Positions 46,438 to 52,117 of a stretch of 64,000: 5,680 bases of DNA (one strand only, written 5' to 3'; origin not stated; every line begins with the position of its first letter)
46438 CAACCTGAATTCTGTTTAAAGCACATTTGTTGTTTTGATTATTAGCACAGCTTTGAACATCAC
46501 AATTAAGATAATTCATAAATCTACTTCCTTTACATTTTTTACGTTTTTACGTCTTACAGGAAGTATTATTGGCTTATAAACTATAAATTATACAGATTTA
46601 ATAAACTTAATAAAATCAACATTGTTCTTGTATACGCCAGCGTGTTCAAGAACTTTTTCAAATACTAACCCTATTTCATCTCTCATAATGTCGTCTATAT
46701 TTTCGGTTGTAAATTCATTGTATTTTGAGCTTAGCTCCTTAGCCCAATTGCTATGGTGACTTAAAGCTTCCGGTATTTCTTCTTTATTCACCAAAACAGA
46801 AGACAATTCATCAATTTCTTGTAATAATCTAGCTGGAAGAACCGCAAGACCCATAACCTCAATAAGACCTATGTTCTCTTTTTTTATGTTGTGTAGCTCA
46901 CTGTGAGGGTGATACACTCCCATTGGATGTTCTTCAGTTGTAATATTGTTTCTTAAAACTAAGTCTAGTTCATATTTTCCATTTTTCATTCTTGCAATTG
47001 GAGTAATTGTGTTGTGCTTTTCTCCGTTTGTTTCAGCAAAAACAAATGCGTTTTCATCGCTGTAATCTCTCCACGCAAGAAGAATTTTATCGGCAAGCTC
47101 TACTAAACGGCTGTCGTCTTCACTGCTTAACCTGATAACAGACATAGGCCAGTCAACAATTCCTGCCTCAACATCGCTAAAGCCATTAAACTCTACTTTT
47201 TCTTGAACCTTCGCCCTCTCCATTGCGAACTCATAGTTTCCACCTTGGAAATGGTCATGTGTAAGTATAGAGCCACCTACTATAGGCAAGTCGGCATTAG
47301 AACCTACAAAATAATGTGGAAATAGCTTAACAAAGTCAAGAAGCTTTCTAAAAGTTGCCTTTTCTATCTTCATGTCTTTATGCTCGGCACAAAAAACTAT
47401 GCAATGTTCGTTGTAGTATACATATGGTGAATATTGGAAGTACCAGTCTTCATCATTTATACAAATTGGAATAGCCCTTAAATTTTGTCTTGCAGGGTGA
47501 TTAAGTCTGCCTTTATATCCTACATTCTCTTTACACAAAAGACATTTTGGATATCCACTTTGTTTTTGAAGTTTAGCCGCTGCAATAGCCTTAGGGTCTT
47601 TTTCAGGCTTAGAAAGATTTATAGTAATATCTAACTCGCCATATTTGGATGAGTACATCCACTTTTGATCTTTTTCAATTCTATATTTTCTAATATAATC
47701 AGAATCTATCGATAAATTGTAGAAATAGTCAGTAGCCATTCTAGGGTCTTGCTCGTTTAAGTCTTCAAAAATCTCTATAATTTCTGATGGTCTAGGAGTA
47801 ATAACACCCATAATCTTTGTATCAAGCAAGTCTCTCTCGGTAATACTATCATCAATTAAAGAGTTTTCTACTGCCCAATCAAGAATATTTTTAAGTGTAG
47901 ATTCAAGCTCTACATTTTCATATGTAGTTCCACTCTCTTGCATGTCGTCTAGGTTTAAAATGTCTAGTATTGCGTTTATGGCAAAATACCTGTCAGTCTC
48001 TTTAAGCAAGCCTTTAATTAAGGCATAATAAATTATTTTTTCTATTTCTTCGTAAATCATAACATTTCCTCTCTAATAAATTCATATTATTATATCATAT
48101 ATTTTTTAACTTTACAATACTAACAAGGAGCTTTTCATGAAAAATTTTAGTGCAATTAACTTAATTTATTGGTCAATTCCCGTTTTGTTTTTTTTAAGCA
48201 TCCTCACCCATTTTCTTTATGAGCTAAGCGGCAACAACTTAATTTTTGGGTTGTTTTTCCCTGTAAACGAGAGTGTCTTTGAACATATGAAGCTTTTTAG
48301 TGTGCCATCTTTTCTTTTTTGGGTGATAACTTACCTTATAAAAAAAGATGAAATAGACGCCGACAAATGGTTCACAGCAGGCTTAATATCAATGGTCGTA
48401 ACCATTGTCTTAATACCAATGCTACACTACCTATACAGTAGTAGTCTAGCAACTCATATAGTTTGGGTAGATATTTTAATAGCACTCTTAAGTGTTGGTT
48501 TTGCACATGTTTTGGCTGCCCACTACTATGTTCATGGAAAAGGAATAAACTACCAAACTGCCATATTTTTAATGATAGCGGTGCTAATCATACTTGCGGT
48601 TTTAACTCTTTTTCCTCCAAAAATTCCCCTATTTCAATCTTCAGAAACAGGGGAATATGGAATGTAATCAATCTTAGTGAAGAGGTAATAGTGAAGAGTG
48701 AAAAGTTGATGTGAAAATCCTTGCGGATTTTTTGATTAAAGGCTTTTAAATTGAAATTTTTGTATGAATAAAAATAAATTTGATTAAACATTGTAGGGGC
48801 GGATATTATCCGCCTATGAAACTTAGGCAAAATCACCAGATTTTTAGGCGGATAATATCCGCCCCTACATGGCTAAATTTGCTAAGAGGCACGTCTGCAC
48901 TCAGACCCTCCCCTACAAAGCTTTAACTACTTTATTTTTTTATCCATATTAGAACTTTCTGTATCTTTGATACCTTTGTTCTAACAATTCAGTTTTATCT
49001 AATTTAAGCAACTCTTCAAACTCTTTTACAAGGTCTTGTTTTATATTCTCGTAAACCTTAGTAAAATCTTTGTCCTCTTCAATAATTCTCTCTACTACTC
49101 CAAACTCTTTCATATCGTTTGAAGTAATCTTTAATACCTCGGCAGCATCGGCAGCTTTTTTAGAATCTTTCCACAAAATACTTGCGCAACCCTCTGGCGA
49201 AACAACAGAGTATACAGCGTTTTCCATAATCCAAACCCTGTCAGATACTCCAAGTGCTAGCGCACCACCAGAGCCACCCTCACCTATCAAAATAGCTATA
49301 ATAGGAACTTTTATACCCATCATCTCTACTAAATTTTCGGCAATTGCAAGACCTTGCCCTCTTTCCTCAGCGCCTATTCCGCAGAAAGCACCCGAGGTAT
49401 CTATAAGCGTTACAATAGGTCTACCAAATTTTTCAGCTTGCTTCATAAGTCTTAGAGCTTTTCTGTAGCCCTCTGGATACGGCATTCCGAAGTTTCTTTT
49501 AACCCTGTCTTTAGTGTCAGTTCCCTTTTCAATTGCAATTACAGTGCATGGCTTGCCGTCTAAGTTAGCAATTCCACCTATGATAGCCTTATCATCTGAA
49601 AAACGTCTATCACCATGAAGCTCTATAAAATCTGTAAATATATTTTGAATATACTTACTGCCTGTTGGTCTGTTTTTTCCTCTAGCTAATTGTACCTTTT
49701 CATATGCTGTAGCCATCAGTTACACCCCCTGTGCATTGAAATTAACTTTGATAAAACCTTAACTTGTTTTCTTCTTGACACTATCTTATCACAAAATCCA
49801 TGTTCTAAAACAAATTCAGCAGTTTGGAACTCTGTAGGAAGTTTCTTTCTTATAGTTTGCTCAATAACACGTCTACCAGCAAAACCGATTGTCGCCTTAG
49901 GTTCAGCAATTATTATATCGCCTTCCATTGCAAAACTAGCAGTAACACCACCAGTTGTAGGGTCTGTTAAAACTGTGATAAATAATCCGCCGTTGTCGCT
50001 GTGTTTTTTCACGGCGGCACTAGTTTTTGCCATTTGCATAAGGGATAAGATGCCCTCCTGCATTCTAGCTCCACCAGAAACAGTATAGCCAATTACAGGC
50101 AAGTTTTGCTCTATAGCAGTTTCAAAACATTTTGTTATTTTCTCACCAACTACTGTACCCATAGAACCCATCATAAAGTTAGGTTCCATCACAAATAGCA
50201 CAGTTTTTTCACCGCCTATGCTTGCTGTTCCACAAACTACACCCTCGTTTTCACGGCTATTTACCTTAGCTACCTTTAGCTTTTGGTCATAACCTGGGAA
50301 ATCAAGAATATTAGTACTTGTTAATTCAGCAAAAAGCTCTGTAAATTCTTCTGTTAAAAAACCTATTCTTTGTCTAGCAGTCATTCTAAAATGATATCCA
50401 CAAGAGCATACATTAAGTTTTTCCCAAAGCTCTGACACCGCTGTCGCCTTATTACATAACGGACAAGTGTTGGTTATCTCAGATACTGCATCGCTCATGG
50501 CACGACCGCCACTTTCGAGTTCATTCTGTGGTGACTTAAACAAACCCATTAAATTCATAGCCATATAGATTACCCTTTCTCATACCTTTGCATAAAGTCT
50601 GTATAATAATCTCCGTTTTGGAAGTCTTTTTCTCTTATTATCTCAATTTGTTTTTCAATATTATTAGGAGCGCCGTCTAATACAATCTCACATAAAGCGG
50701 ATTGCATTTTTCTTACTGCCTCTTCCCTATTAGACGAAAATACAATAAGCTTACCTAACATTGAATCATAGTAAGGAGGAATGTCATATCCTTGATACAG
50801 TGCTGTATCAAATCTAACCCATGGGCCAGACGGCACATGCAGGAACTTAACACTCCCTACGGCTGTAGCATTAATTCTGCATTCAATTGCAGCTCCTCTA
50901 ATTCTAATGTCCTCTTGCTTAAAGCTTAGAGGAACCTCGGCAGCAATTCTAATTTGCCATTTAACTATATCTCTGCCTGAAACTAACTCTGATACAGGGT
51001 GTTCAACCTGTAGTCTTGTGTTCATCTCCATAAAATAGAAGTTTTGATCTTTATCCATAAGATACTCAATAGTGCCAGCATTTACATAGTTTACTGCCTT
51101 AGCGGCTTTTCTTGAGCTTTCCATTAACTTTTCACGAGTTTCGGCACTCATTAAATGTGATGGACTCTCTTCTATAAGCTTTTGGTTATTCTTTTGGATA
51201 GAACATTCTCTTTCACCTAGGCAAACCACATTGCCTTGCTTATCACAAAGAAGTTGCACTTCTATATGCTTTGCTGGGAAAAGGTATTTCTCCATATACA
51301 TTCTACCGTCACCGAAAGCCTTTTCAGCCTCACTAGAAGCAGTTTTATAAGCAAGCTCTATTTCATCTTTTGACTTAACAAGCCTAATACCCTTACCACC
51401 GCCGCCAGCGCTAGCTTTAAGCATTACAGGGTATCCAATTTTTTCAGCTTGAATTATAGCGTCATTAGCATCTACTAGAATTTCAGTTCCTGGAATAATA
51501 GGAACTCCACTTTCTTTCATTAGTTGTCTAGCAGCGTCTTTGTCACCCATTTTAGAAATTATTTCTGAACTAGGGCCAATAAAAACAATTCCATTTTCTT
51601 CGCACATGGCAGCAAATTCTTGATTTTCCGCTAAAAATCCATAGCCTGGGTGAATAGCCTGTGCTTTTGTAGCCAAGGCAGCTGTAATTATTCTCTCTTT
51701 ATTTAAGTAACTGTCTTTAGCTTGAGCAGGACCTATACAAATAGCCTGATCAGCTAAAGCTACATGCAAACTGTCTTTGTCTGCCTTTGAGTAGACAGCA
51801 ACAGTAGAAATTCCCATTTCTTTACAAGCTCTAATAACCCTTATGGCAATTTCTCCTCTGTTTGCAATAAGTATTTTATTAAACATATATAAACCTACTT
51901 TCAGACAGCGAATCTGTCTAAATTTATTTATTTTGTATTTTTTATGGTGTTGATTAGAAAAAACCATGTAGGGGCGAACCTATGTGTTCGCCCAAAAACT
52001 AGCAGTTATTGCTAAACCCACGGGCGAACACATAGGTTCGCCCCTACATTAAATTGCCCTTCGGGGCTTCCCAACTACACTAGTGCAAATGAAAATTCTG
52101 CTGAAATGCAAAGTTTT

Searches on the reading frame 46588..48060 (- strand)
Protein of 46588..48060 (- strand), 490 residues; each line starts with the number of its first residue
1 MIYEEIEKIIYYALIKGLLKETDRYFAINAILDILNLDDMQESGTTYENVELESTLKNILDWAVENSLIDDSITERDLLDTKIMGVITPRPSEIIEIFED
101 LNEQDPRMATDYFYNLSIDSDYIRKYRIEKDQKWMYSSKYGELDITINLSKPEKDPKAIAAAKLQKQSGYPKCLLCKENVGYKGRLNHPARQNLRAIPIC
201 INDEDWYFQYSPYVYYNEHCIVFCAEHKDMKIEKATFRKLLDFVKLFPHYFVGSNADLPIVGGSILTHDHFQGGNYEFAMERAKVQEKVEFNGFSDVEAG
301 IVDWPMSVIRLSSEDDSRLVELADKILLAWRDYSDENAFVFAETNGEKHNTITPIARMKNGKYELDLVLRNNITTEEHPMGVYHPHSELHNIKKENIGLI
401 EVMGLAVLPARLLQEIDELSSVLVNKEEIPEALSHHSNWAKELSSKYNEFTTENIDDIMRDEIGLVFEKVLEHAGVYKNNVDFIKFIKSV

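Call 46: search_protein_families(library=pfam, proteins=[window:46588-48060:-], max_evalue=0.00001)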
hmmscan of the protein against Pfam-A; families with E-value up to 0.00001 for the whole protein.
window:46588-48060:- (490 aa): 2 families
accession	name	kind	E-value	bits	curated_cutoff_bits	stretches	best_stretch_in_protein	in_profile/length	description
PF01087.27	GalP_UDP_transf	-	1.8e-36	126.8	22.1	1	51-227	26-182/184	Galactose-1-phosphate uridyl transferase, N-terminal domain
PF02744.22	GalP_UDP_tr_C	-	1.4e-24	87.1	29.2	1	245-439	3-163/165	Galactose-1-phosphate uridyl transferase, C-terminal domain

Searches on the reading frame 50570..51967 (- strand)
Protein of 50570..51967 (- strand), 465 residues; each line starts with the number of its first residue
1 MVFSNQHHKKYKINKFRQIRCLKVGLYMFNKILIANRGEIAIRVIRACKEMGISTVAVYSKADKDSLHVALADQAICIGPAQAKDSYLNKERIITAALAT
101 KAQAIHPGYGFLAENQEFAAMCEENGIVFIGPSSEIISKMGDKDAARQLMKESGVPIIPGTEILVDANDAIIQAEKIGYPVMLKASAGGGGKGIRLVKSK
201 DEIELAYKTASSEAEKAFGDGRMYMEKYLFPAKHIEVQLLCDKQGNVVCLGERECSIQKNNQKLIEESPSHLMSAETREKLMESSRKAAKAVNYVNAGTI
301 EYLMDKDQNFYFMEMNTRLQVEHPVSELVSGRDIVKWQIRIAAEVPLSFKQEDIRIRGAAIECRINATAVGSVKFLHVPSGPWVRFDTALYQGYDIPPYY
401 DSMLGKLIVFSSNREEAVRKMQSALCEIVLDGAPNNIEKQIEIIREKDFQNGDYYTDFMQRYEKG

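Call 46: search_protein_families(library=pfam, proteins=[window:50570-51967:-], max_evalue=0.00001)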
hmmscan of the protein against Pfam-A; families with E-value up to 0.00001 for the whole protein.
window:50570-51967:- (465 aa): 5 families
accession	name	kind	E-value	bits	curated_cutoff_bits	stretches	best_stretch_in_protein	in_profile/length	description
PF02786.22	CPSase_L_D2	-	6.8e-70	235.3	19.8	1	142-348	1-209/211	Carbamoyl-phosphate synthase L chain, ATP binding domain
PF00289.28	Biotin_carb_N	-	2.7e-48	163.4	25.5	1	28-137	1-110/110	Biotin carboxylase, N-terminal domain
PF02785.25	Biotin_carb_C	-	3.1e-26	92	32.4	1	369-460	16-107/108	Biotin carboxylase C-terminal domain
PF07478.18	Dala_Dala_lig_C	-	1e-09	38.7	24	1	174-317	32-174/204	D-ala D-ala ligase C-terminus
PF02222.28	ATP-grasp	-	1.2e-08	35.2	27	1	151-318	4-162/179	ATP-grasp domain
